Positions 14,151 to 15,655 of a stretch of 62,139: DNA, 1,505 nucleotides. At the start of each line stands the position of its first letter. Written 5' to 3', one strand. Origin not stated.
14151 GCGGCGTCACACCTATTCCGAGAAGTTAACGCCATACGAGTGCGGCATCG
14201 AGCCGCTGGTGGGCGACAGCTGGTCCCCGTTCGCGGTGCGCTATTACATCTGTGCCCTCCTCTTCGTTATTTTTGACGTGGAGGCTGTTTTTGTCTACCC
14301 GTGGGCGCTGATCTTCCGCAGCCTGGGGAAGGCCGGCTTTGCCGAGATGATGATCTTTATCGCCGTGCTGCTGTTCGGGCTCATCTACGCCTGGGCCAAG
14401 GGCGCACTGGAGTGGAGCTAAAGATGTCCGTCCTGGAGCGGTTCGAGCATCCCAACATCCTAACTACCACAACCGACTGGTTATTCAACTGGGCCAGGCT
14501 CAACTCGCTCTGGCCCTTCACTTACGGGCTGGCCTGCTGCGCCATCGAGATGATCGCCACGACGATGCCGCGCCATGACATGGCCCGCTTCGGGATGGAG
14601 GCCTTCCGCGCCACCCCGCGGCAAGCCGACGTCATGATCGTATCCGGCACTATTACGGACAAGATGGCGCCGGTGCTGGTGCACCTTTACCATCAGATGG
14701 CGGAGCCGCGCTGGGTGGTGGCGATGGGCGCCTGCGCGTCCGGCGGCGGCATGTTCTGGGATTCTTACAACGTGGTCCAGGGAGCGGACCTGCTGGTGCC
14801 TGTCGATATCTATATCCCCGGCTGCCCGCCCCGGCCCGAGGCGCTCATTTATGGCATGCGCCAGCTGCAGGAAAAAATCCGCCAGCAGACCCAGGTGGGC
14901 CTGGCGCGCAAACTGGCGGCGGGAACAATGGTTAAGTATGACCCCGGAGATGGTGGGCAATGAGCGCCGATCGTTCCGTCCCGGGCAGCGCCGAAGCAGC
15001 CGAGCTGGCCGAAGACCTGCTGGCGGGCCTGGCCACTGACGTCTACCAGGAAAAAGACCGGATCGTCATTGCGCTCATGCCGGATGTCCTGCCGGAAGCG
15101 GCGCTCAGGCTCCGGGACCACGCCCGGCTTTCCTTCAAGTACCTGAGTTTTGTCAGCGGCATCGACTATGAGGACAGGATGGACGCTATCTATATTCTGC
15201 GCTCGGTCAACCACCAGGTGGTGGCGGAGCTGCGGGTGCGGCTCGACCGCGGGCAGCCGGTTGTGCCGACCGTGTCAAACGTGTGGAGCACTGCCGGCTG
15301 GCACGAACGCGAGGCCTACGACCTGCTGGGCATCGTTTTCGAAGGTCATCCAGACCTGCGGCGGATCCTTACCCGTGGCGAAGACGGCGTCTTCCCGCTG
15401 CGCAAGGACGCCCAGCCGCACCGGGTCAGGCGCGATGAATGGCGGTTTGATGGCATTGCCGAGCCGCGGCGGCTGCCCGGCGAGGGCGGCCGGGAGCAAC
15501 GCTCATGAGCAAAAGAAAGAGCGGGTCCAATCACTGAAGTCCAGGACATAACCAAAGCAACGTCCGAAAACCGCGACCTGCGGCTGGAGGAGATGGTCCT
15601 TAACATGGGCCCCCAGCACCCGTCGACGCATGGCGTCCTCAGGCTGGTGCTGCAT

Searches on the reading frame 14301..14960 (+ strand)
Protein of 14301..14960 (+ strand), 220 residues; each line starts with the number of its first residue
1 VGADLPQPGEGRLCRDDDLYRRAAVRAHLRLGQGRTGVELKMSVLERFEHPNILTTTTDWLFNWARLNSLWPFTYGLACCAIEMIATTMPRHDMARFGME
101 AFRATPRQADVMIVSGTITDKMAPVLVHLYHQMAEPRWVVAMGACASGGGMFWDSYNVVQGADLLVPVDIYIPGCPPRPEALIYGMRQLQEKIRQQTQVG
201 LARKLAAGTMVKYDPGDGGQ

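Call 28: search_protein_families(library=ncbifam, proteins=[window:14301-14960:+], max_evalue=0.00001)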
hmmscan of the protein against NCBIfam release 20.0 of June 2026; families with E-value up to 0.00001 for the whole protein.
window:14301-14960:+ (220 aa): 11 families
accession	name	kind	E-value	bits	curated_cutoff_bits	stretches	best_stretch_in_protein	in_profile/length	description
NF005012.1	PRK06411.1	subfamily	2.4e-74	248.4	116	1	45-198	11-163/166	NADH-quinone oxidoreductase subunit NuoB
NF011394.0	PRK14819.1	equivalog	1e-73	248.1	312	1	49-197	12-160/264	NADH-quinone oxidoreductase subunit B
TIGR01957.1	nuoB_fam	subfamily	5.6e-70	233.9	142.7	1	53-196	2-145/145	NADH-quinone oxidoreductase subunit B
NF009808.0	PRK13292.1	equivalog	4.4e-65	220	1156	1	50-198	7-154/791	NADH-quinone oxidoreductase subunit B/C/D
NF011390.0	PRK14815.1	equivalog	2.9e-63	212.5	281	1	52-199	17-163/183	NADH dehydrogenase subunit B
NF011391.0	PRK14816.1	equivalog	1.6e-62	210.6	283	1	51-201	35-185/196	NADH-quinone oxidoreductase subunit B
NF011388.0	PRK14813.1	equivalog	4.5e-59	199.5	294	1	47-206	7-165/189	NADH dehydrogenase subunit B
NF011395.0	PRK14820.1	equivalog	1e-56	191.6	263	1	46-196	11-160/180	NADH-quinone oxidoreductase subunit B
NF011393.0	PRK14818.1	equivalog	6.7e-56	188.5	255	1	54-204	17-166/173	NADH dehydrogenase subunit B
NF011389.0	PRK14814.1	equivalog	8.7e-52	175.6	285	1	57-197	22-161/186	NADH dehydrogenase subunit B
NF011392.0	PRK14817.1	equivalog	1.2e-49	168.5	271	1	61-204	29-171/182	NADH-quinone oxidoreductase subunit B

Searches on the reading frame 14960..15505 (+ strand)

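Call 28: search_protein_families(library=ncbifam, proteins=[window:14960-15505:+], max_evalue=0.00001)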
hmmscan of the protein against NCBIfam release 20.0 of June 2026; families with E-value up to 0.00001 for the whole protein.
window:14960-15505:+ (182 aa): 17 families
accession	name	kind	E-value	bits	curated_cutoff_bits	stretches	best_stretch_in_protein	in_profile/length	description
TIGR01961.1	NuoC_fam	subfamily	3.9e-30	104.9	122.45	1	37-150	3-117/122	NADH (or F420H2) dehydrogenase, subunit C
NF005832.0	PRK07735.1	equivalog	1.2e-29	103.9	431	1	48-154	320-426/430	NADH-quinone oxidoreductase subunit C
NF005856.0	PRK07785.1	equivalog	5.4e-27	95.2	224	1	26-150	93-221/246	NADH-quinone oxidoreductase subunit C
NF004733.0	PRK06074.1-5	equivalog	3.3e-24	85.7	225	1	29-151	25-149/203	NADH-quinone oxidoreductase subunit C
NF004730.0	PRK06074.1-1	equivalog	3.6e-24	85.7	193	1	18-150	13-155/200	NADH-quinone oxidoreductase subunit C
NF004737.0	PRK06074.2-4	equivalog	1.1e-23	83.8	144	1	51-157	27-130/150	NADH-quinone oxidoreductase subunit C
NF040611.1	F420_dehyd_FpoC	exception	8.8e-22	77.7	220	1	34-152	28-147/158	F420H2 dehydrogenase subunit FpoC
NF004735.0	PRK06074.2-2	equivalog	4.8e-21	75.3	176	1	42-152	36-147/158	NADH-quinone oxidoreductase subunit C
NF009141.0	PRK12494.1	equivalog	2.6e-20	73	175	1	36-150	45-162/175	NAD(P)H-quinone oxidoreductase subunit J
NF009808.0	PRK13292.1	equivalog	9.5e-19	66.7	1156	1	15-152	226-374/791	NADH-quinone oxidoreductase subunit B/C/D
NF004734.0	PRK06074.2-1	equivalog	1e-17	64.7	169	1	42-150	36-148/164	NADH-quinone oxidoreductase subunit C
NF004732.0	PRK06074.1-4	equivalog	7.8e-17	61.8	376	1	73-151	116-195/250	NADH-quinone oxidoreductase subunit C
NF008728.0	PRK11742.1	equivalog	2.6e-15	55.8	840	1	75-159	96-180/598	NADH-quinone oxidoreductase subunit C/D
NF006304.0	PRK08491.1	equivalog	5.6e-14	52.3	228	1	26-149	50-172/263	NADH-quinone oxidoreductase subunit C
NF004731.0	PRK06074.1-3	equivalog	1.9e-13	50.7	303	1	32-151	24-145/207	NADH-quinone oxidoreductase subunit C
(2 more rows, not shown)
